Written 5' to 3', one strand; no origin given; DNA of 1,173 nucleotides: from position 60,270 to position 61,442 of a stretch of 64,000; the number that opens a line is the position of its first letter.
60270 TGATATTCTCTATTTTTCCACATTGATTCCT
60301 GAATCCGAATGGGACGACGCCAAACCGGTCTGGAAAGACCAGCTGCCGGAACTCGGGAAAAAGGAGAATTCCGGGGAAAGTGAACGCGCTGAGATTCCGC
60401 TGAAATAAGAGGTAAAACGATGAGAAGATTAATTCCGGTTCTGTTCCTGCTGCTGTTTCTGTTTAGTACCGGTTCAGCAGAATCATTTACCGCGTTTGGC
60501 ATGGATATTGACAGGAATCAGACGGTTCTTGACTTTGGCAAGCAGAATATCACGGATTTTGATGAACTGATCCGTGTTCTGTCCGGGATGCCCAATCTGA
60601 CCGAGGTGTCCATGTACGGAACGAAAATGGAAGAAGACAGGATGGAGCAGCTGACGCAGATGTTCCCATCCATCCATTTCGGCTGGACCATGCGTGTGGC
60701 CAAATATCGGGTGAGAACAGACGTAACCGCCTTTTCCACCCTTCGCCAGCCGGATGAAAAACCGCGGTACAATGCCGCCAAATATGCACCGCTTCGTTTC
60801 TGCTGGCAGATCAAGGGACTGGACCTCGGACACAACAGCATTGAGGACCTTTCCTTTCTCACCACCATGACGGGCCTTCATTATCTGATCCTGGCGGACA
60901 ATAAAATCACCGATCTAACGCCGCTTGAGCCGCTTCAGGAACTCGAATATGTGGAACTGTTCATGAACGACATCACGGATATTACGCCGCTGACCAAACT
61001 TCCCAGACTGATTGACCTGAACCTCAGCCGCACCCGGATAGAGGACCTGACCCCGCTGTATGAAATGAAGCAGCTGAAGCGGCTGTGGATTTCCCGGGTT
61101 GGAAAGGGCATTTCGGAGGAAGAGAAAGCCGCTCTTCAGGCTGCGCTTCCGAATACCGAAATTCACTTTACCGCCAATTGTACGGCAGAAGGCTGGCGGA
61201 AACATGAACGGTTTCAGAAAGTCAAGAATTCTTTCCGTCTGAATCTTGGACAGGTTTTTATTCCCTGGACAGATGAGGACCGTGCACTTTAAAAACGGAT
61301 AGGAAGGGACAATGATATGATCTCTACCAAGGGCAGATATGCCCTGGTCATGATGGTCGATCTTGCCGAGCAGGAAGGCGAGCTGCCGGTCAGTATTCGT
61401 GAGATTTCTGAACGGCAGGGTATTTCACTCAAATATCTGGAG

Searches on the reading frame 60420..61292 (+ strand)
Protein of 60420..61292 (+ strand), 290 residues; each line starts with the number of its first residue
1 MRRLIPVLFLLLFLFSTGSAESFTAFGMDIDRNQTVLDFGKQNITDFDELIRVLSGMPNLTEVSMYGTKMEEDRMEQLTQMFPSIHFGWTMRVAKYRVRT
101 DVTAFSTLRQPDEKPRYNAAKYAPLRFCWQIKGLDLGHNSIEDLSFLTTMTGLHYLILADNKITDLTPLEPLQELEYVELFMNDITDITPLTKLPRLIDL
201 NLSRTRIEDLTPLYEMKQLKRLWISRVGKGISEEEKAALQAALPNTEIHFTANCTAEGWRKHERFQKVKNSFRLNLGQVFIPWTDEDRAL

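Call 22: find_encoding_contigs(protein=window:60420-61292:+, flank=10000, max_places=1)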
Protein window:60420-61292:+ (290 aa): 6 contigs read that carry it; 1 place shown.
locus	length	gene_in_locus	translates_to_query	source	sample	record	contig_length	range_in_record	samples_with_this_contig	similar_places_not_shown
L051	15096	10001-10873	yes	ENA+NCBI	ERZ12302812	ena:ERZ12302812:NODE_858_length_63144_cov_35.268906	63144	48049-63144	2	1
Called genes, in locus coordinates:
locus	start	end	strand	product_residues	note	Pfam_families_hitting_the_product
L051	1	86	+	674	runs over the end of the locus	PF02922:CBM_48, PF00128:Alpha-amylase, PF02806:Alpha-amylase_C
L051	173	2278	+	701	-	PF02065:Melibiase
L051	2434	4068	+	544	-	-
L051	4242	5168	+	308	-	PF00528:BPD_transp_1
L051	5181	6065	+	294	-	PF00528:BPD_transp_1 (weak)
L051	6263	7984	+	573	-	PF06580:His_kinase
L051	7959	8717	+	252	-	PF00072:Response_reg, PF00165:HTH_AraC (weak), PF12833:HTH_18, PF00165:HTH_AraC (weak)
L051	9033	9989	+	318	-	PF09992:NAGPA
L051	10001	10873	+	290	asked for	PF13855:LRR_8 (faint), PF12799:LRR_4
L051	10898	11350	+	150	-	PF02082:Rrf2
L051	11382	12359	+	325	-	PF02540:NAD_synthase (weak), PF01171:ATP_bind_3 (weak), PF00958:GMP_synt_C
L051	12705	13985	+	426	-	PF05977:MFS_3, PF07690:MFS_1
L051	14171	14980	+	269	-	PF00583:Acetyltransf_1 (weak), PF13527:Acetyltransf_9 (weak)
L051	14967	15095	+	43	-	?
